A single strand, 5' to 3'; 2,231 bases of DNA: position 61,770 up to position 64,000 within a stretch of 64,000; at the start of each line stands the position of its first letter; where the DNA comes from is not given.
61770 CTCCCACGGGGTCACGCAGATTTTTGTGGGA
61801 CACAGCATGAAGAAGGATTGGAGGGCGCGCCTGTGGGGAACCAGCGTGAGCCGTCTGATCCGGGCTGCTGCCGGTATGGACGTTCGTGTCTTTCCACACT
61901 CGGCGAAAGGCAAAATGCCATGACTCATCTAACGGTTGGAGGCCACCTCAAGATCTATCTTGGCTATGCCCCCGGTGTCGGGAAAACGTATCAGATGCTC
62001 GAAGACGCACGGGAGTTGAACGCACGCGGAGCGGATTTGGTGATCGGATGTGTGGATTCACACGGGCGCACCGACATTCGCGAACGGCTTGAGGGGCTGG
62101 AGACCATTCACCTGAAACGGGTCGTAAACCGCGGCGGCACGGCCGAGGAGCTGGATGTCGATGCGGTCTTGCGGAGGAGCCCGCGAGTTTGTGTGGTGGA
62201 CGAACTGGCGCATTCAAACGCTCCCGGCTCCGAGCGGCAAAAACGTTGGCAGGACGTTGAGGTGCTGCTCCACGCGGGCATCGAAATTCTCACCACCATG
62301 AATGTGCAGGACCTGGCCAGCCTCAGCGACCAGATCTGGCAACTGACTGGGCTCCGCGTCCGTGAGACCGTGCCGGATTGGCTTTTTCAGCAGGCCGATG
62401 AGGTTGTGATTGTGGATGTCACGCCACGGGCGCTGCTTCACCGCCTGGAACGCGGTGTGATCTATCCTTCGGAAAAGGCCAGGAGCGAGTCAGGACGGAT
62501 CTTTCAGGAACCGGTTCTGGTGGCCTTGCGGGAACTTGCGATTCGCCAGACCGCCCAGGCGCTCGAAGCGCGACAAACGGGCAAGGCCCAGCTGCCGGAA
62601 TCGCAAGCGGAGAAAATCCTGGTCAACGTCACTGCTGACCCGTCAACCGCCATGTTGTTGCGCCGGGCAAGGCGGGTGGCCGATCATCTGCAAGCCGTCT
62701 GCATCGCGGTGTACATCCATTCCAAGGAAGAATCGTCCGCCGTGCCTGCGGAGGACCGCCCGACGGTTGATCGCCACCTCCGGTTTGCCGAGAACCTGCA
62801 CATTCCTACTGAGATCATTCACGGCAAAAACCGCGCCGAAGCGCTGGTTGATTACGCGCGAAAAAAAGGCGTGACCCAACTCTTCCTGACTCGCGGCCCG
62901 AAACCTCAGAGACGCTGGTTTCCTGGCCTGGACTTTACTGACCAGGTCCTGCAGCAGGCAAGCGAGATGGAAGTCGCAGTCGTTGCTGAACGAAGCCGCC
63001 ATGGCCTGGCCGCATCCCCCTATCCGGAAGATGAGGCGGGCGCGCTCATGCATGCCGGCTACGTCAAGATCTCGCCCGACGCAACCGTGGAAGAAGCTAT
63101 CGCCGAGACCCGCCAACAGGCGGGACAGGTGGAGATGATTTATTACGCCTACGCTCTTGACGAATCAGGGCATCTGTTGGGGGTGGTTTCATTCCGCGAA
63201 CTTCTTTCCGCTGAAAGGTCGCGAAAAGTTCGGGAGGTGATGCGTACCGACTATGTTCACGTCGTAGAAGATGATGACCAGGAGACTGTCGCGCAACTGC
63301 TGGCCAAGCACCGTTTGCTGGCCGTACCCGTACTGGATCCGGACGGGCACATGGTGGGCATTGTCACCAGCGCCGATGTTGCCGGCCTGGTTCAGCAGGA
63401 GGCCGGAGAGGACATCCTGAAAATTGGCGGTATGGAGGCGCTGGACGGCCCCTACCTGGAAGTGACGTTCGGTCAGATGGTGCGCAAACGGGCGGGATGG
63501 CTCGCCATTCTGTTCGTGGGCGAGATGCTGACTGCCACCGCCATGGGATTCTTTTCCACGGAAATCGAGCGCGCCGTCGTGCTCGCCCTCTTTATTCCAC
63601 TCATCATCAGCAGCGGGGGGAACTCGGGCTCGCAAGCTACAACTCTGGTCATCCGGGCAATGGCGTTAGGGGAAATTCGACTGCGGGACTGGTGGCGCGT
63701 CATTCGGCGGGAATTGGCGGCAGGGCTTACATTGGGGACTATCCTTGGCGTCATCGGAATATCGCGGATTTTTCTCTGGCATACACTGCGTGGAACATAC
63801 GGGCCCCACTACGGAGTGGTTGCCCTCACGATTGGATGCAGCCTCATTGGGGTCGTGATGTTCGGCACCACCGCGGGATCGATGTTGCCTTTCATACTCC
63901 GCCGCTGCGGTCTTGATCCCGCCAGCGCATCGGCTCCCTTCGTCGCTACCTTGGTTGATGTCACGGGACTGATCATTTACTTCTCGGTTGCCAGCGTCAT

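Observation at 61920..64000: Unannotated ORF fusing a KdpD-type sensor module (KdpD-N + USP) to the CBS and channel domains of MgtE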

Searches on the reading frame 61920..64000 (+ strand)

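Call 4: search_protein_families(library=pfam, proteins=[window:61920-64000:+], max_evalue=0.01)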
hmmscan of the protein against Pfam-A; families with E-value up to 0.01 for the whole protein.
window:61920-64000:+ (693 aa): 3 families
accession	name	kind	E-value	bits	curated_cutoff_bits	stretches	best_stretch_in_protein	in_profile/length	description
PF02702.23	KdpD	-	8.2e-81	270.9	26.1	1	8-214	3-209/210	Osmosensitive K+ channel His kinase sensor domain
PF01769.21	MgtE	-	5.6e-38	130.5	27.6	1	559-690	1-125/125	Divalent cation transporter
PF00571.33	CBS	-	9.1e-19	68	24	2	437-488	1-52/57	CBS domain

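Call 5: search_protein_families(library=ncbifam, proteins=[window:61920-64000:+], max_evalue=0.01)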
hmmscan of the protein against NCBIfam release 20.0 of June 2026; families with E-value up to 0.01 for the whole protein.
window:61920-64000:+ (693 aa): 16 families
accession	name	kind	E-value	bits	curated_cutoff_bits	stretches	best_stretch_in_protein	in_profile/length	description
NF038185.1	KdpD_non_kinase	exception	2e-88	297.2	550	1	8-357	19-372/373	KdpD-like non-kinase potassium sensor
TIGR00400.1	mgtE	equivalog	2.5e-83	280.3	232.75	1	368-692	128-444/450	magnesium transporter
NF007793.0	PRK10490.1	equivalog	3.8e-83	280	1123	1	7-359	22-376/895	two-component system sensor histidine kinase KdpD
TIGR01302.1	IMP_dehydrog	equivalog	2.7e-09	36.4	481.5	1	382-488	91-197/450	IMP dehydrogenase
NF005869.0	PRK07807.1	equivalog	1.3e-08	34.4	549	1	380-486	98-199/479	GuaB1 family IMP dehydrogenase-related protein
TIGR01186.1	proV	subfamily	1.7e-07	30.7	326.6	1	376-492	247-358/363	betaine/proline/choline family ABC transporter ATP-binding protein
NF011447.0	PRK14869.2-3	equivalog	1.9e-07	30.1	522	1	436-498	69-131/540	putative manganese-dependent inorganic diphosphatase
TIGR01303.1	IMP_DH_rel_1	equivalog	2.4e-07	30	562.75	1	382-484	99-195/475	GuaB1 family IMP dehydrogenase-related protein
NF052358.1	GMPRedGuaB1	equivalog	3.3e-07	29.8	675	1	381-485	99-198/479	GMP reductase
NF041552.1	TF_PrdR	equivalog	2.9e-05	22.6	795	1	377-493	12-127/577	sigma-54 dependent transcriptional regulator PrdR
NF038279.1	TF_CBS_SpxR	exception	3.2e-05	22.9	600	1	413-497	227-311/427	CBS-HotDog domain-containing transcription factor SpxR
NF011449.0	PRK14869.2-5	equivalog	0.0002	20.5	411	1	402-489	118-203/451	putative manganese-dependent inorganic diphosphatase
NF011442.0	PRK14869.1-4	equivalog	0.00058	18.4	400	1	444-496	79-131/543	putative manganese-dependent inorganic diphosphatase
NF053603.1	HhpR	exception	0.0021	17.3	520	1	414-488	40-114/282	CBS domain-containing high hydrostatic pressure regulator HhpR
NF041630.1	CBS_CbpB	equivalog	0.0023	17.8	125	1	435-484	81-128/143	cyclic-di-AMP-binding protein CbpB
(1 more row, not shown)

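Call 6: find_homologous_proteins(query=window:61920-64000:+, max_evalue=1e-10)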
Query window:61920-64000:+ (693 aa): 2589 proteins with E <= 1e-10 among 8000 candidates; the best 120 are listed.
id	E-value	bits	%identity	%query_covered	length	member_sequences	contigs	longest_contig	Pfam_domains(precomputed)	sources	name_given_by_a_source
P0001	0.0e+0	1515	99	100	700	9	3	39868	PF01769.22,PF02702.24,PF00571.34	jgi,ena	jgi:magnesium transporter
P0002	0.0e+0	1408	92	100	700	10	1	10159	PF01769.22,PF02702.24,PF00571.34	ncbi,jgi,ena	-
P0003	0.0e+0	1401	91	100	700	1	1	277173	PF01769.22,PF02702.24,PF00571.34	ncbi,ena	-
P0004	0.0e+0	1399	90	100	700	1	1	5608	PF01769.22,PF02702.24,PF00571.34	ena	-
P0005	0.0e+0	1398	91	100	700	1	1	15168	PF01769.22,PF02702.24,PF00571.34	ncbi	ncbi:MAG: magnesium transporter [Terriglobales bacterium]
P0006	0.0e+0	1396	90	100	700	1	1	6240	PF01769.22,PF02702.24,PF00571.34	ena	-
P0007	0.0e+0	1395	91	100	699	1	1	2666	PF01769.22,PF02702.24,PF00571.34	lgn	-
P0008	0.0e+0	1392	90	100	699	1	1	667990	PF01769.22,PF02702.24,PF00571.34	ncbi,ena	-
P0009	0.0e+0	1387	90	100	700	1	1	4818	PF01769.22,PF02702.24,PF00571.34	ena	-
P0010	0.0e+0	1386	90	100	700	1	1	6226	PF01769.22,PF02702.24,PF00571.34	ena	-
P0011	0.0e+0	1385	89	100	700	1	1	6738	PF01769.22,PF02702.24,PF00571.34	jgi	jgi:magnesium transporter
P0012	0.0e+0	1382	89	100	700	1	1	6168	PF01769.22,PF02702.24,PF00571.34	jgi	jgi:magnesium transporter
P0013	0.0e+0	1382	90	100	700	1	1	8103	PF01769.22,PF02702.24,PF00571.34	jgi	jgi:magnesium transporter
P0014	0.0e+0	1382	89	100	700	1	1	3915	PF01769.22,PF02702.24,PF00571.34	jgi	jgi:magnesium transporter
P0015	0.0e+0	1381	89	100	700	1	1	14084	PF01769.22,PF02702.24,PF00571.34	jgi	jgi:magnesium transporter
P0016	0.0e+0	1381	90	100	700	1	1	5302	PF01769.22,PF02702.24,PF00571.34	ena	-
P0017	0.0e+0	1379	89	100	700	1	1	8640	PF01769.22,PF02702.24,PF00571.34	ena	-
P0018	0.0e+0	1376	90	100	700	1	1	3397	PF01769.22,PF02702.24,PF00571.34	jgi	jgi:magnesium transporter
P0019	0.0e+0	1374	89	100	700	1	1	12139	PF01769.22,PF02702.24,PF00571.34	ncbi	-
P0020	0.0e+0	1373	89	100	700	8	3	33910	PF01769.22,PF02702.24,PF00571.34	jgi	jgi:magnesium transporter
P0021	0.0e+0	1371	89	100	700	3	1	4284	PF01769.22,PF02702.24,PF00571.34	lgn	-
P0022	0.0e+0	1369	89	100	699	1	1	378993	PF01769.22,PF02702.24,PF00571.34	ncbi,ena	-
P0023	0.0e+0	1369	89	100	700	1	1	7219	PF01769.22,PF02702.24,PF00571.34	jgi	jgi:magnesium transporter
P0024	0.0e+0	1367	89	100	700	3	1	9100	PF01769.22,PF02702.24,PF00571.34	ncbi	-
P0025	0.0e+0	1367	89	100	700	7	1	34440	PF01769.22,PF02702.24,PF00571.34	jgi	-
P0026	0.0e+0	1361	89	100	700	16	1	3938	PF01769.22,PF02702.24,PF00571.34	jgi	jgi:magnesium transporter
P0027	0.0e+0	1358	89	100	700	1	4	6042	PF01769.22,PF02702.24,PF00571.34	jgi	jgi:magnesium transporter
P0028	0.0e+0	1356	88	100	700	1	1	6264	PF01769.22,PF02702.24,PF00571.34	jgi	jgi:magnesium transporter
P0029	0.0e+0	1355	88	100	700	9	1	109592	PF01769.22,PF02702.24,PF00571.34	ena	-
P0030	0.0e+0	1351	88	100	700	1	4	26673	PF01769.22,PF02702.24,PF00571.34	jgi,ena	-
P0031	0.0e+0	1349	87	100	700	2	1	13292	PF01769.22,PF02702.24,PF00571.34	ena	-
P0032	0.0e+0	1347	88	100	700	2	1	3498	PF01769.22,PF02702.24,PF00571.34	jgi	jgi:magnesium transporter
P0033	0.0e+0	1346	87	100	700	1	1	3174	PF01769.22,PF02702.24,PF00571.34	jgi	jgi:magnesium transporter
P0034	0.0e+0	1342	87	100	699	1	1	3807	PF01769.22,PF02702.24,PF00571.34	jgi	jgi:magnesium transporter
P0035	0.0e+0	1339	87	100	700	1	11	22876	PF01769.22,PF02702.24,PF00571.34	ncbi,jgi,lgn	jgi:magnesium transporter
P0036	0.0e+0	1338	87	100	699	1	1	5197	PF01769.22,PF02702.24,PF00571.34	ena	-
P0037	0.0e+0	1337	88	100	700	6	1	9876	PF01769.22,PF02702.24,PF00571.34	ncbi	-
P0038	0.0e+0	1337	87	100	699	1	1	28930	PF01769.22,PF02702.24,PF00571.34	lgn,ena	-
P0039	0.0e+0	1336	87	100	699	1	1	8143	PF01769.22,PF02702.24,PF00571.34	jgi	jgi:magnesium transporter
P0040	0.0e+0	1335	88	100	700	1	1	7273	PF01769.22,PF02702.24,PF00571.34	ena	-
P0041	0.0e+0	1334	87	100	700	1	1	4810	PF01769.22,PF02702.24,PF00571.34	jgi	jgi:magnesium transporter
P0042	0.0e+0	1332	87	100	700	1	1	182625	PF01769.22,PF02702.24,PF00571.34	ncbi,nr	ncbi:MAG: magnesium transporter [Acidobacteriia bacterium]|nr:magnesium transporter [Terriglobia bac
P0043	0.0e+0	1331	87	100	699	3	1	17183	PF01769.22,PF02702.24,PF00571.34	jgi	jgi:magnesium transporter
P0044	0.0e+0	1330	87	100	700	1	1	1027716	PF01769.22,PF02702.24,PF00571.34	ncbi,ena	-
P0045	0.0e+0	1329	87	100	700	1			PF01769.22,PF02702.24,PF00571.34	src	-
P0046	0.0e+0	1328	86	100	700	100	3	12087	PF01769.22,PF02702.24,PF00571.34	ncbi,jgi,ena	jgi:magnesium transporter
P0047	0.0e+0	1327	87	100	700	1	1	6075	PF01769.22,PF02702.24,PF00571.34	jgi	jgi:magnesium transporter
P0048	0.0e+0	1322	86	100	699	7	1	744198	PF01769.22,PF02702.24,PF00571.34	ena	-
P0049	0.0e+0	1321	86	100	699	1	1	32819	PF01769.22,PF02702.24,PF00571.34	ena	-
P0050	0.0e+0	1321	86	100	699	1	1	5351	PF01769.22,PF02702.24,PF00571.34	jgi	jgi:magnesium transporter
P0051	0.0e+0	1321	86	100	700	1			PF01769.22,PF02702.24,PF00571.34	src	-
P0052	0.0e+0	1319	86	100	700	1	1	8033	PF01769.22,PF02702.24,PF00571.34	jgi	jgi:magnesium transporter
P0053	0.0e+0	1319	86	100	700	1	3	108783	PF01769.22,PF02702.24,PF00571.34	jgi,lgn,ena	-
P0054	0.0e+0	1318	86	100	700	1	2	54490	PF01769.22,PF02702.24,PF00571.34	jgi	jgi:magnesium transporter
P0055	0.0e+0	1316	86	100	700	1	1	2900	PF01769.22,PF02702.24,PF00571.34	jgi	jgi:magnesium transporter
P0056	0.0e+0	1315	86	100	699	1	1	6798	PF01769.22,PF02702.24,PF00571.34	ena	-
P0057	0.0e+0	1311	86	100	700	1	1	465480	PF01769.22,PF02702.24,PF00571.34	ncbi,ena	-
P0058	0.0e+0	1311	85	100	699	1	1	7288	PF01769.22,PF02702.24,PF00571.34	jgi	jgi:magnesium transporter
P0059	0.0e+0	1310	85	100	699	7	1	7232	PF01769.22,PF02702.24,PF00571.34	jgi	jgi:magnesium transporter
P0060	0.0e+0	1310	85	100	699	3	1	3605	PF01769.22,PF02702.24,PF00571.34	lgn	-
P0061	0.0e+0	1309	85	100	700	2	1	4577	PF01769.22,PF02702.24,PF00571.34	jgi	-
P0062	0.0e+0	1308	85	100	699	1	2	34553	PF01769.22,PF02702.24,PF00571.34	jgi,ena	jgi:magnesium transporter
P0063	0.0e+0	1307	84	100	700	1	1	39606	PF01769.22,PF02702.24,PF00571.34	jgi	-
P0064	0.0e+0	1307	84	100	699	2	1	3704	PF01769.22,PF02702.24,PF00571.34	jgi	-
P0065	0.0e+0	1305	85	100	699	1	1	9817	PF01769.22,PF02702.24,PF00571.34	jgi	jgi:magnesium transporter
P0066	0.0e+0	1305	84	100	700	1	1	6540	PF01769.22,PF02702.24,PF00571.34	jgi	-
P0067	0.0e+0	1304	84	100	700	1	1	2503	PF01769.22,PF02702.24,PF00571.34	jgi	-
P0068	0.0e+0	1304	84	100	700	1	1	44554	PF01769.22,PF02702.24,PF00571.34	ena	-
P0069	0.0e+0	1297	84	100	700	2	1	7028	PF01769.22,PF02702.24,PF00571.34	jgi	jgi:magnesium transporter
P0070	0.0e+0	1297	84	100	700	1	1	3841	PF01769.22,PF02702.24,PF00571.34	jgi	jgi:magnesium transporter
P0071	0.0e+0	1296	84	100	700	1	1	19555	PF01769.22,PF02702.24,PF00571.34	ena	-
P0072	0.0e+0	1294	84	100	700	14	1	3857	PF01769.22,PF02702.24,PF00571.34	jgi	jgi:magnesium transporter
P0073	0.0e+0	1284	84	100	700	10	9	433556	PF01769.22,PF02702.24,PF00571.34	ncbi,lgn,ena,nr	ncbi:MAG: magnesium transporter [Acidobacteriia bacterium]|nr:magnesium transporter [Terriglobia bac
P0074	0.0e+0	1282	84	100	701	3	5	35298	PF01769.22,PF02702.24,PF00571.34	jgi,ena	-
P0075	0.0e+0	1277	84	100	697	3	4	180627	PF01769.22,PF02702.24,PF00571.34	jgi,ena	-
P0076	0.0e+0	1277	84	100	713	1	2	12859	PF01769.22,PF02702.24,PF00571.34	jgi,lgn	jgi:magnesium transporter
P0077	0.0e+0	1275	87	96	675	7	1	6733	PF01769.22,PF02702.24,PF00571.34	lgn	-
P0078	0.0e+0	1275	87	96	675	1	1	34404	PF01769.22,PF02702.24,PF00571.34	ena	-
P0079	0.0e+0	1273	84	100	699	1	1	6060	PF01769.22,PF02702.24,PF00571.34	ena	-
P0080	0.0e+0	1273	83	100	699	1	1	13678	PF01769.22,PF02702.24,PF00571.34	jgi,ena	-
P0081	0.0e+0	1271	82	100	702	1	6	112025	PF01769.22,PF02702.24,PF00571.34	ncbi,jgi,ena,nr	ncbi:MAG TPA: magnesium transporter [Terriglobales bacterium]|jgi:magnesium transporter|nr:magnesium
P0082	0.0e+0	1271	83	100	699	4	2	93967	PF01769.22,PF02702.24,PF00571.34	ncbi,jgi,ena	jgi:magnesium transporter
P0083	0.0e+0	1271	83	100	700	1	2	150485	PF01769.22,PF02702.24,PF00571.34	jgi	jgi:magnesium transporter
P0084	0.0e+0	1270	83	100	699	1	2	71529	PF01769.22,PF02702.24,PF00571.34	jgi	jgi:magnesium transporter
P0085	0.0e+0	1269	82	100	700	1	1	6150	PF01769.22,PF02702.24,PF00571.34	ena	-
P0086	0.0e+0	1267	83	100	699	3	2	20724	PF01769.22,PF02702.24,PF00571.34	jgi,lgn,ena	jgi:magnesium transporter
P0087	0.0e+0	1265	83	100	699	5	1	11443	PF01769.22,PF02702.24,PF00571.34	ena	-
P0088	0.0e+0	1264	83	100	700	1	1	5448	PF01769.22,PF02702.24,PF00571.34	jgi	-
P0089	0.0e+0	1263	82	100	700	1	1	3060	PF01769.22,PF02702.24,PF00571.34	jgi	jgi:magnesium transporter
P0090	0.0e+0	1263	83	100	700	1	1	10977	PF01769.22,PF02702.24,PF00571.34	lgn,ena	-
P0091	0.0e+0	1262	82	100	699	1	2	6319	PF01769.22,PF02702.24,PF00571.34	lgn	-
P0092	0.0e+0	1262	83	100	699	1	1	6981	PF01769.22,PF02702.24,PF00571.34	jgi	jgi:magnesium transporter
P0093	0.0e+0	1259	82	100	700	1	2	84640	PF01769.22,PF02702.24,PF00571.34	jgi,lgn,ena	-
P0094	0.0e+0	1257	81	100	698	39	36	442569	PF01769.22,PF02702.24,PF00571.34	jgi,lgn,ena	jgi:magnesium transporter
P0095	0.0e+0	1256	81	100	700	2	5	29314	PF01769.22,PF02702.24,PF00571.34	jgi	jgi:magnesium transporter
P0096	0.0e+0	1255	81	100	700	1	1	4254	PF01769.22,PF02702.24,PF00571.34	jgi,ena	-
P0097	0.0e+0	1255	82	100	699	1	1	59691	PF01769.22,PF02702.24,PF00571.34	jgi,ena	-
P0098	0.0e+0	1247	81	100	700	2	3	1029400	PF01769.22,PF02702.24,PF00571.34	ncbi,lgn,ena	-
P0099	0.0e+0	1245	81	100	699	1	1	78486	PF01769.22,PF02702.24,PF00571.34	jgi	jgi:magnesium transporter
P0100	0.0e+0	1244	81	100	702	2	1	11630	PF01769.22,PF02702.24,PF00571.34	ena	-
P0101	0.0e+0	1244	81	100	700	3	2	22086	PF01769.22,PF02702.24,PF00571.34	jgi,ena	-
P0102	0.0e+0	1243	84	96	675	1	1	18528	PF01769.22,PF02702.24,PF00571.34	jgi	jgi:magnesium transporter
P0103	0.0e+0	1242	80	100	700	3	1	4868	PF01769.22,PF02702.24,PF00571.34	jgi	-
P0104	0.0e+0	1242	81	100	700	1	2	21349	PF01769.22,PF02702.24,PF00571.34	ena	-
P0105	0.0e+0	1240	81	100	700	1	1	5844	PF01769.22,PF02702.24,PF00571.34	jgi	jgi:magnesium transporter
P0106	0.0e+0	1239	81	100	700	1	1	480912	PF01769.22,PF02702.24,PF00571.34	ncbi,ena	-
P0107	0.0e+0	1236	81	100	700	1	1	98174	PF01769.22,PF02702.24,PF00571.34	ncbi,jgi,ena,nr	ncbi:MAG TPA: magnesium transporter [Terriglobales bacterium]|nr:magnesium transporter [Terriglobale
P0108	0.0e+0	1228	80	100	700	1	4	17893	PF01769.22,PF02702.24,PF00571.34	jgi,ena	-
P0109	0.0e+0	1224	80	100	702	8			PF01769.22,PF02702.24,PF00571.34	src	-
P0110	0.0e+0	1220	79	100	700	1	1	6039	PF01769.22,PF02702.24,PF00571.34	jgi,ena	-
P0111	0.0e+0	1219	82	97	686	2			PF01769.22,PF02702.24,PF00571.34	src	-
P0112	0.0e+0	1217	80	100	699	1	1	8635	PF01769.22,PF02702.24,PF00571.34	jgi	jgi:magnesium transporter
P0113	0.0e+0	1213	79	100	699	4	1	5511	PF01769.22,PF02702.24,PF00571.34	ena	-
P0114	0.0e+0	1208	77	100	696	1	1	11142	PF01769.22,PF02702.24,PF00571.34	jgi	-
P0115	0.0e+0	1205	78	100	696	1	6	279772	PF01769.22,PF02702.24,PF00571.34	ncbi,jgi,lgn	ncbi:MAG TPA: magnesium transporter [Terriglobales bacterium]|jgi:magnesium transporter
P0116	0.0e+0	1161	76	100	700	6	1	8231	PF01769.22,PF02702.24,PF00571.34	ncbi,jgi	-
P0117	0.0e+0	1159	82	92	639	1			PF01769.22,PF02702.24,PF00571.34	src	-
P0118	0.0e+0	1157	75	100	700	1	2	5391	PF01769.22,PF02702.24,PF00571.34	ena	-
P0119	0.0e+0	1153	76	100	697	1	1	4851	PF01769.22,PF02702.24,PF00571.34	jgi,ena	jgi:magnesium transporter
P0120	0.0e+0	1153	74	100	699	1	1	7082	PF01769.22,PF02702.24,PF00571.34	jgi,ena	jgi:magnesium transporter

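Call 9: find_encoding_contigs(protein=P0001, flank=10000, max_places=3)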
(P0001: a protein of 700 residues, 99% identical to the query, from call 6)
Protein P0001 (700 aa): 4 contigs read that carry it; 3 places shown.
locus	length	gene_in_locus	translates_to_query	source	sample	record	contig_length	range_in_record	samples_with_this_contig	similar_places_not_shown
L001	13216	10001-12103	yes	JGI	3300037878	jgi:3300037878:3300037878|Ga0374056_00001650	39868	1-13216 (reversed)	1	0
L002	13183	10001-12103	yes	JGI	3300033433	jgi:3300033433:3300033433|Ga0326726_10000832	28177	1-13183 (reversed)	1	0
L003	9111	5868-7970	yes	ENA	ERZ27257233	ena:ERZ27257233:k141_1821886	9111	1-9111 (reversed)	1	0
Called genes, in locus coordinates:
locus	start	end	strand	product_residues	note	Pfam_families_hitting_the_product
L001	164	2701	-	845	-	PF12704:MacB_PCD, PF02687:FtsX, PF12704:MacB_PCD, PF02687:FtsX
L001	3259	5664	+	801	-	PF12704:MacB_PCD, PF02687:FtsX, PF12704:MacB_PCD, PF02687:FtsX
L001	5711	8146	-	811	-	PF12704:MacB_PCD, PF02687:FtsX, PF12704:MacB_PCD, PF02687:FtsX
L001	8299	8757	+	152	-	PF13487:HD_5, PF01966:HD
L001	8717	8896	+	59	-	-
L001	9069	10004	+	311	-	PF02702:KdpD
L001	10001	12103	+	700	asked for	PF02702:KdpD, PF00571:CBS, PF01769:MgtE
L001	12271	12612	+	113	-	-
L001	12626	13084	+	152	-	-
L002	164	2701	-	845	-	PF12704:MacB_PCD, PF02687:FtsX, PF12704:MacB_PCD, PF02687:FtsX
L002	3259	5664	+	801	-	PF12704:MacB_PCD, PF02687:FtsX, PF12704:MacB_PCD, PF02687:FtsX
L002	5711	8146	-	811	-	PF12704:MacB_PCD, PF02687:FtsX, PF12704:MacB_PCD, PF02687:FtsX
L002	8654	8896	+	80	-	PF13487:HD_5 (weak)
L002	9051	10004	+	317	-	PF02702:KdpD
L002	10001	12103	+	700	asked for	PF02702:KdpD, PF00571:CBS, PF01769:MgtE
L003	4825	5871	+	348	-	PF02702:KdpD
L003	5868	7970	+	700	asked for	PF02702:KdpD, PF00571:CBS, PF01769:MgtE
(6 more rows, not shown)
